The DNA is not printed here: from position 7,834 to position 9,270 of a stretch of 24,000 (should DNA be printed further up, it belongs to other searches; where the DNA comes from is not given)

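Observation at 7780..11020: AT-rich four-gene cassette: pseudo-NBD-LytTR regulator, ABC ATPase, ABC-2 permease and TM micropeptide as a candidate self-contained sensing and export module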

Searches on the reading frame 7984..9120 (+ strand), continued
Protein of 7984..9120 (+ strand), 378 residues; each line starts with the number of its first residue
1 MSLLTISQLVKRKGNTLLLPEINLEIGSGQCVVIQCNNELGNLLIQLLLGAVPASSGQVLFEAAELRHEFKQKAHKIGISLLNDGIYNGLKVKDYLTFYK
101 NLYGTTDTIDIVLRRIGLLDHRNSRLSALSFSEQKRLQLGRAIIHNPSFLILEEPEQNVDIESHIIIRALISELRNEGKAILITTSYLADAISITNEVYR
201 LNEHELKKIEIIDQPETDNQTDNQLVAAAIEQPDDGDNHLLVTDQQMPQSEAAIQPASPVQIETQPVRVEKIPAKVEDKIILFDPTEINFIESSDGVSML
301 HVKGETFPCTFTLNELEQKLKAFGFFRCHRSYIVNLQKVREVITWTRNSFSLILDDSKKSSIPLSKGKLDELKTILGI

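Call 24: find_encoding_contigs(protein=P0002, flank=6000, max_places=1)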
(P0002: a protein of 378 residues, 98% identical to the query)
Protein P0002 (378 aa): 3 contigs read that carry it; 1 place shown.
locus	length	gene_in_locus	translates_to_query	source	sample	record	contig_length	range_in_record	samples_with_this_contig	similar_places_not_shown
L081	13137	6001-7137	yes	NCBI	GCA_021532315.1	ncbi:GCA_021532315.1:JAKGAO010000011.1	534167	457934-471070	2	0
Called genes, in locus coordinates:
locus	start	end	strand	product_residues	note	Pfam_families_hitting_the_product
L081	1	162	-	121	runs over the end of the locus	PF00392:GntR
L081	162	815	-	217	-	PF13346:ABC2_membrane_5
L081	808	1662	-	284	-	PF00005:ABC_tran, PF13304:AAA_21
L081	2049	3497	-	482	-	PF00270:DEAD, PF04851:ResIII, PF00271:Helicase_C, PF03880:DbpA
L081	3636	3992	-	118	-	PF00376:MerR (weak), PF13411:MerR_1, PF09278:MerR-DNA-bind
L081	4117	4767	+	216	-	PF14512:TM1586_NiRdase (faint), PF00881:Nitroreductase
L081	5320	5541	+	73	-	PF03417:AAT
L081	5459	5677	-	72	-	-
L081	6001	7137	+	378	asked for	PF00005:ABC_tran, PF04397:LytTR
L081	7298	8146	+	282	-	PF00005:ABC_tran, PF13304:AAA_21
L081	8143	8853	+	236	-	PF01061:ABC2_membrane, PF12679:ABC2_membrane_2 (weak), PF12698:ABC2_membrane_3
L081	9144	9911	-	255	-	PF03781:FGE-sulfatase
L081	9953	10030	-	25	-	PF00005:ABC_tran (weak)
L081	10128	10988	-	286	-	PF00089:Trypsin (weak), PF13365:Trypsin_2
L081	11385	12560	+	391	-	-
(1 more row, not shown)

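Call 25: find_encoding_contigs(protein=P0006, flank=6000, max_places=1)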
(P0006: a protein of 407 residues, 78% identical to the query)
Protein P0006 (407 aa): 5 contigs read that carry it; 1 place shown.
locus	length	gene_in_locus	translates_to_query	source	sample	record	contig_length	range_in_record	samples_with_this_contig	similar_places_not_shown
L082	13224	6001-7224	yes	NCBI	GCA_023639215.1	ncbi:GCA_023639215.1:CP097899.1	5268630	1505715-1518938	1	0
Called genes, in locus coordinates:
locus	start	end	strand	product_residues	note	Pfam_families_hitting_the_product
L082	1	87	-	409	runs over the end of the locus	PF00165:HTH_AraC (weak), PF12833:HTH_18, PF00165:HTH_AraC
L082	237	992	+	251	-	PF00106:adh_short, PF01370:Epimerase (faint), PF08659:KR, PF13561:adh_short_C2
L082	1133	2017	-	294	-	PF00165:HTH_AraC (weak), PF12833:HTH_18, PF00165:HTH_AraC (weak), PF06445:GyrI-like, PF14526:Cass2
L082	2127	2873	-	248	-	PF04519:Bactofilin (weak)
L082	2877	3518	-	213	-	PF13171:DUF4004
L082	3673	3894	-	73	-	PF13443:HTH_26, PF01381:HTH_3 (weak)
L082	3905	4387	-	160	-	PF11188:DUF2975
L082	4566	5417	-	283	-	PF00512:HisKA, PF02518:HATPase_c, PF13589:HATPase_c_3 (weak)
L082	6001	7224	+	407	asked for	PF00005:ABC_tran, PF04397:LytTR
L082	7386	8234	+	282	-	PF00005:ABC_tran, PF13304:AAA_21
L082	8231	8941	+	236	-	PF01061:ABC2_membrane, PF12698:ABC2_membrane_3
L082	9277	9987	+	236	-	PF00753:Lactamase_B, PF23023:Anti-Pycsar_Apyc1 (faint)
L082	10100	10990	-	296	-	PF03180:Lipoprotein_9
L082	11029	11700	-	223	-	PF00528:BPD_transp_1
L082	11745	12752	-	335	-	PF00005:ABC_tran, PF02463:SMC_N (weak), PF13304:AAA_21 (faint), PF09383:NIL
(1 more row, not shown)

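Call 26: find_encoding_contigs(protein=P0012, flank=6000, max_places=1)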
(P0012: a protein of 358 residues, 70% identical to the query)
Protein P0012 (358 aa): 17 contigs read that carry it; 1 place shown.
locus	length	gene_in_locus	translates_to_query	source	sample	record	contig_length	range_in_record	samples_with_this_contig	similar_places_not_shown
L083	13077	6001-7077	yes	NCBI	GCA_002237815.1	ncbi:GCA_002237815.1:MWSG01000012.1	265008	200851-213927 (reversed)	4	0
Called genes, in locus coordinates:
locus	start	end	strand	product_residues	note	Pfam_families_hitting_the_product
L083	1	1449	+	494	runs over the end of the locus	PF10125:NADHdeh_related (faint), PF00361:Proton_antipo_M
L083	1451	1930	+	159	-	PF01899:MNHE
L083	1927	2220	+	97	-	PF04066:MrpF_PhaF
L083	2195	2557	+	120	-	PF03334:PhaG_MnhG_YufB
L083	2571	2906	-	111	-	-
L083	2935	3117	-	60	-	PF09388:SpoOE-like (faint)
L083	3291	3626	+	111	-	PF12844:HTH_19, PF13560:HTH_31, PF01381:HTH_3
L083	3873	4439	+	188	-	PF01370:Epimerase, PF22917:PRISE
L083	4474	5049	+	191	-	PF00440:TetR_N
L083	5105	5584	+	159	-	PF13787:HXXEE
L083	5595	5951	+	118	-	PF07681:DoxX, PF13564:DoxX_2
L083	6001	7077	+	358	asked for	PF00005:ABC_tran, PF04397:LytTR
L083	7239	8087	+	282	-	PF00005:ABC_tran, PF13304:AAA_21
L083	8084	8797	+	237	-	PF01061:ABC2_membrane, PF12679:ABC2_membrane_2, PF12698:ABC2_membrane_3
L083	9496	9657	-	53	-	PF00302:CAT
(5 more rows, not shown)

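Call 32: search_solved_structures(query=window:7984-9120:+, max_evalue=0.001)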
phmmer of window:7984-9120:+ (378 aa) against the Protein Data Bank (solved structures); distinct sequences matched with E-value up to 0.001: 215 (the best 60 are shown).
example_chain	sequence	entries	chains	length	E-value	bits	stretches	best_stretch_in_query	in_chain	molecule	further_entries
7w01_A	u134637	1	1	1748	1.7e-23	86.7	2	18-196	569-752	Phospholipid-transporting ATPase ABCA3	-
7w02_A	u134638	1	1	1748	1.1e-22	83.9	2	18-196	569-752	Phospholipid-transporting ATPase ABCA3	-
5l75_A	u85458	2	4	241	2.8e-13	53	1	1-204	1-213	Lipopolysaccharide ABC transporter, ATP-binding protein LptB | Lipopolysaccharide export system ATP-binding protein LptB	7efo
6mit_A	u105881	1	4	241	3.5e-13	52.7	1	1-204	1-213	Lipopolysaccharide export system ATP-binding protein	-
6mgf_A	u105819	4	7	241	8e-13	51.5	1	1-203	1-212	Lipopolysaccharide export system ATP-binding protein LptB | Lipopolysaccharide ABC transporter, ATP-binding protein LptB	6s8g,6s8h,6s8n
4qc2_A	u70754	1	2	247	8.6e-13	51.4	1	1-203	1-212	ABC transporter related protein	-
2it1_A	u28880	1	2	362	9e-13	51.3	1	5-213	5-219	362aa long hypothetical maltose/maltodextrin transport ATP-binding protein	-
6mhu_A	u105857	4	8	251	9.1e-13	51.3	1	1-203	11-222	Lipopolysaccharide export system ATP-binding protein LptB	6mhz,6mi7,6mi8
4p31_A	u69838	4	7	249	1.9e-12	50.3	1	4-203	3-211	Lipopolysaccharide export system ATP-binding protein LptB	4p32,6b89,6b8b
7lkp_A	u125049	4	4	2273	3e-12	49.6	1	23-192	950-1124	Retinal-specific phospholipid-transporting ATPase ABCA4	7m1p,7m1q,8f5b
7e7i_A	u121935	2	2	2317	3.2e-12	49.6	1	23-192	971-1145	Retinal-specific phospholipid-transporting ATPase ABCA4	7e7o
6mjp_A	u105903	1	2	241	3.2e-12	49.5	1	2-206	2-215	ABC transporter ATP-binding protein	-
6mbn_A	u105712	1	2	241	3.7e-12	49.3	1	4-203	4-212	Lipopolysaccharide export system ATP-binding protein LptB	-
4p33_A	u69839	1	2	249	4.9e-12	48.9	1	4-203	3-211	Lipopolysaccharide export system ATP-binding protein LptB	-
2yz2_A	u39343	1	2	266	6.3e-12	48.6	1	18-198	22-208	Putative ABC transporter ATP-binding protein TM_0222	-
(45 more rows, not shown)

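Call 50: search_protein_families(library=pfam, proteins=[L062:7851-8348:+, L077:7861-8355:+, L062:7002-7727:+, L077:7004-7702:+, L062:5959-6984:+], max_evalue=0.01)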
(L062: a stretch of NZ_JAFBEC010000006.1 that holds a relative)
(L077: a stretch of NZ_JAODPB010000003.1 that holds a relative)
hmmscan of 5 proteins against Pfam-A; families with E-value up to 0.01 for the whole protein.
L062:7851-8348:+ (165 aa): 1 family
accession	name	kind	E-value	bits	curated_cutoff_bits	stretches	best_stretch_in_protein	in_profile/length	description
PF06695.16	Sm_multidrug_ex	-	2.9e-10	41.2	30.7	1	38-152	1-121/121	Putative small multi-drug export protein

L077:7861-8355:+ (164 aa): 1 family
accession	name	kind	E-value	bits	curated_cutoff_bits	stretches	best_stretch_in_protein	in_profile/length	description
PF06695.16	Sm_multidrug_ex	-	2.2e-10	41.6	30.7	1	34-141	2-120/121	Putative small multi-drug export protein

L062:7002-7727:+ (241 aa): 2 families
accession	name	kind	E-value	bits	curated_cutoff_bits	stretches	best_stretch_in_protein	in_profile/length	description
PF12698.13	ABC2_membrane_3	-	6.6e-12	45.6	31.6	1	55-228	161-344/347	ABC-2 family transporter protein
PF01061.29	ABC2_membrane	-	1e-05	25.7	26.9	1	6-179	3-180/211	ABC-2 type transporter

L077:7004-7702:+ (232 aa): 1 family
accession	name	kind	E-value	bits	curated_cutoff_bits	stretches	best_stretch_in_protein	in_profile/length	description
PF12698.13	ABC2_membrane_3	-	1.6e-05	24.6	31.6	1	47-220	166-345/347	ABC-2 family transporter protein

L062:5959-6984:+ (341 aa): 3 families
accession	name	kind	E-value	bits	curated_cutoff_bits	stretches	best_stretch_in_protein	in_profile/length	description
PF04397.21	LytTR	-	2.2e-24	85.9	22.6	1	242-339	2-97/98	LytTr DNA-binding domain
PF00925.25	GTP_cyclohydro2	-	0.0012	18.8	23.3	1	160-219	62-124/165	GTP cyclohydrolase II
PF00005.33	ABC_tran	-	0.003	18.6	25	1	34-152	63-136/137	ABC transporter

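Call 51: search_protein_representatives(protein=window:7984-9120:+)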
Query: 378 residues. Proteins with E-value up to 0.001 (for the whole library): 59567; up to 1e-10: 4428; up to 1e-30: 120. The best 150 are listed.
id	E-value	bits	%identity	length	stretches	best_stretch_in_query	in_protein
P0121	1.7e-103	362.9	50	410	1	1-378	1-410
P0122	2.7e-101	355.7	50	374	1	4-377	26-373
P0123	9.7e-97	340.7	48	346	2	261-377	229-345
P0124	3.2e-90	319.3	49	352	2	265-376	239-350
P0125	3.4e-88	312.6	48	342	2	1-220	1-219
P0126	6.7e-83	295.2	46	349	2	264-378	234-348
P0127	7.7e-82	291.7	47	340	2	260-378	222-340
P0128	1.1e-81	291.2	42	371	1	21-378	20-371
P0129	2.1e-80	287.0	47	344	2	261-377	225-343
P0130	3.8e-80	286.1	46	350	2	268-378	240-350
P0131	5.5e-80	285.6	45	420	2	250-378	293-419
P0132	3.6e-79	282.9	43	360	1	4-377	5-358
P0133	7.7e-76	272.0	42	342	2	247-376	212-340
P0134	8.4e-76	271.8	43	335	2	264-376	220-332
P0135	9.3e-75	268.4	44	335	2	265-378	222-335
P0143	9.9e-70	251.9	42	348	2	250-376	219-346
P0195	2.9e-41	158.2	34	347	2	271-377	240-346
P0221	2.7e-35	138.6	34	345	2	257-377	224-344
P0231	9.4e-34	133.6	30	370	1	20-374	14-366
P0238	1.9e-31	126.0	34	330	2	262-377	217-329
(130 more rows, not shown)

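Call 52: predict_structure(alignment_id=A5)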
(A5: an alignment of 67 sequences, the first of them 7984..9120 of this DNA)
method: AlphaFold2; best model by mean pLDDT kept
length: 378 residues; sequences in the alignment: 67
mean_pLDDT: 85.5   pTM: 0.58
mean pLDDT of the five models: 85.5, 85.5, 85.5, 85.0, 83.7
residues with pLDDT >= 90: 270; 70-90: 52; 50-70: 4; < 50: 52
segments of 3 or more residues with pLDDT < 50: 216-240, 242-268
pLDDT, mean of each block of 10 residues (from residue 1): 94 94 98 97 96 95 90 94 91 97 93 98 98 97 97 96 97 98 96 96 95 55 36 37 38 37 45 80 91 93 91 93 93 95 89 93 92 85
secondary structure, 60 per line:
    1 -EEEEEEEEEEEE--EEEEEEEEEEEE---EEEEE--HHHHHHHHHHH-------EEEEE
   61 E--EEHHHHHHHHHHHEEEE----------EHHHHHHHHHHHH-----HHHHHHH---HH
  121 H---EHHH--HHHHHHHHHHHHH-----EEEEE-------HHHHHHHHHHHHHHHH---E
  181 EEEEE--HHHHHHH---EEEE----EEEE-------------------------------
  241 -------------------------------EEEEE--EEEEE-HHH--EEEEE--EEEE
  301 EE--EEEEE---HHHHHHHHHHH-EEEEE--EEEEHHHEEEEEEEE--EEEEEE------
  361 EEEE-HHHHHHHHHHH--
elements in order: E2-13 E16-27 E31-35 H38-48 E56-61 H66-76 E77-80 H92-103 H109-115 H131-143 E149-153 H161-176 E180-185 H188-194 E198-201 E206-209 E272-276 E279-283 E290-294 E297-302 E305-309 H313-323 E325-329 E332-335 E339-346 E349-354 E361-364 H366-376
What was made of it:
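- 7984..9120 (+): Regulator gene, 378 aa. The pseudo-NBD covers aa 1-215 (7984-8628), a disordered acidic, Gln- and Pro-rich linker covers aa 216-268 (8629-8787), and the LytTR DNA-binding domain covers aa 269-378 (8788-9117). AlphaFold2 pLDDT is above 90 for the NBD, about 90 for LytTR and below 50 for the linker (call 52).
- On LytTR DNA-binding domain proteins (PF04397): The domain is confidently modelled, pLDDT about 90 (call 52).
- On Catalytic ABC transporter ATPase (NBD): pLDDT above 90 over aa 1-215 (call 52).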

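Call 54: fold_search(model_id=the predicted structure, library=pdb)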
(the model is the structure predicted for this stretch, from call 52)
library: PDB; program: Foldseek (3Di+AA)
matches with E <= 10: 1697; with E <= 0.001: 1236
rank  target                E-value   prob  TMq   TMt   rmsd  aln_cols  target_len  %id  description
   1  4yer_A                4.9e-19  1.00  0.52  0.68   2.2       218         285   20  Crystal structure of an ABC transporter ATP-binding protein (TM_1403) from Thermotoga maritima MSB8 at 2.35 A resoluti (released 2015-03-11)
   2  4yer_B                8.2e-19  1.00  0.52  0.70   2.2       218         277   20  Crystal structure of an ABC transporter ATP-binding protein (TM_1403) from Thermotoga maritima MSB8 at 2.35 A resoluti (released 2015-03-11)
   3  4p33_A                1.8e-18  1.00  0.50  0.78   2.5       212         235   23  Crystal structure of E. coli LptB-E163Q in complex with ATP-sodium (released 2014-03-26)
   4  6mbn_A                6.5e-18  1.00  0.49  0.75   2.6       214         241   23  LptB E163Q in complex with ATP (released 2019-08-14)
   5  4p31_A                6.9e-18  1.00  0.50  0.79   2.4       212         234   24  Crystal structure of a selenomethionine derivative of E. coli LptB in complex with ADP-Magensium (released 2014-03-26)
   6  4qc2_A                9.8e-18  1.00  0.50  0.78   2.4       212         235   23  Crystal structure of lipopolysaccharide transport protein LptB in complex with ATP and Magnesium ions (released 2014-10-22)
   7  4p31_B                2.0e-17  1.00  0.50  0.80   2.4       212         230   23  Crystal structure of a selenomethionine derivative of E. coli LptB in complex with ADP-Magensium (released 2014-03-26)
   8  2it1_A                2.0e-17  1.00  0.48  0.50  14.0       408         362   15  Structure of PH0203 protein from Pyrococcus horikoshii (released 2007-10-30)
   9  6b8b                  3.4e-17  1.00  0.50  0.78   2.6       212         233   23  E. coli LptB in complex with ADP and a novobiocin derivative (released 2017-12-06)
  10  2yyz                  4.8e-17  1.00  0.47  0.50  14.1       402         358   14  Crystal structure of Sugar ABC transporter, ATP-binding protein (released 2007-11-06)
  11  2it1_B                6.1e-17  1.00  0.48  0.50  14.1       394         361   16  Structure of PH0203 protein from Pyrococcus horikoshii (released 2007-10-30)
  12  6b89_B                6.8e-17  1.00  0.50  0.81   2.5       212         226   23  E. coli LptB in complex with ADP and novobiocin (released 2017-12-06)
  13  6mgf                  7.2e-17  1.00  0.49  0.75   2.6       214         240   23  untagged, wild-type LptB in complex with ADP (released 2019-09-18)
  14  4wbs_A                1.6e-16  1.00  0.48  0.71   3.5       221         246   20  Crystal structure of an ABC transporter related protein from Burkholderia phymatum (released 2014-09-24)
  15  6mjp_A                1.9e-16  1.00  0.48  0.72   3.0       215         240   23  LptB(E163Q)FGC from Vibrio cholerae (released 2019-03-27)
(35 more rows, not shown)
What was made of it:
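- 7984..9120 (+): The NBD superposes on LptB, TM_1403 and NosF at 2.2-2.6 A (call 54).
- On Catalytic ABC transporter ATPase (NBD): Rmsd 2.2-2.6 A to TM_1403, LptB and NosF over about 212-218 columns (call 54).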

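Call 63: search_dna_similar(query=window:7984-9120:+, collection=plasmids, mode=protein, max_evalue=1e-20, max_rows=15)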
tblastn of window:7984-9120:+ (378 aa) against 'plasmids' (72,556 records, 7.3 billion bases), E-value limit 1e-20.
Records with a match: 9; places in all: 9; records where one place covers at least 80% of the query: 9.
Best place of each record, by identity: <60% 9.
By first word of the organism name: Priestia 6; Bacillus 2; Subdoligranulum 1.
By predicted mobility (MOB-suite, as given by PLSDB): non-mobilizable 5; mobilizable 4.
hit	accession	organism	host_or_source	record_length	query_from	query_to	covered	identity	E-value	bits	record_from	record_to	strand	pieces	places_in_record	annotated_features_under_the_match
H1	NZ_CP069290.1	Priestia megaterium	microbe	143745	1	378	100%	49.2%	6e-105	346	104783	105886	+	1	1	LytTR family transcriptional regulator DNA-binding domain-containing ...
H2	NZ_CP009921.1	Priestia megaterium NBRC 15308 = ATCC 14581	Microbial isolate culture,environmental ...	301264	1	378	100%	49.2%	6e-105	346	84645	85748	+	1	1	LytTR family transcriptional regulator DNA-binding domain-containing ...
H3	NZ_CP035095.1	Priestia megaterium NBRC 15308 = ATCC 14581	single cell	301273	1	378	100%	49.2%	6e-105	346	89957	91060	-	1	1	LytTR family transcriptional regulator DNA-binding domain-containing ...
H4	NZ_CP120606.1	Priestia megaterium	cell culture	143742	1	378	87%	55.9%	8e-51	363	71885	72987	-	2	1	ATP-binding cassette domain-containing protein | LytTR family DNA-binding domain-containing protein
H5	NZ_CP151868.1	Bacillus thuringiensis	tobacco,mixed culture,leaves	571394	1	378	100%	46.8%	1e-94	317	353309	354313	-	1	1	LytTR family transcriptional regulator DNA-binding domain-containing ...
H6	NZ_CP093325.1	Bacillus sp. N5-665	whole organism,peat soil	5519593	1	378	100%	46.8%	2e-93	312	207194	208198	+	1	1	none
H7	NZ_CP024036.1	Priestia aryabhattai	single cell,enriched culture of compost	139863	1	378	100%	45.8%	8e-96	320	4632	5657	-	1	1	LytTR family transcriptional regulator DNA-binding domain-containing ...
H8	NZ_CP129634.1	Priestia aryabhattai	bacterial culture,soil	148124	1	378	100%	45.8%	8e-96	320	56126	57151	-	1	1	LytTR family transcriptional regulator DNA-binding domain-containing ...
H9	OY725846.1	Subdoligranulum variabile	-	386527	64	373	82%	30.6%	8e-48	181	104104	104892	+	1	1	none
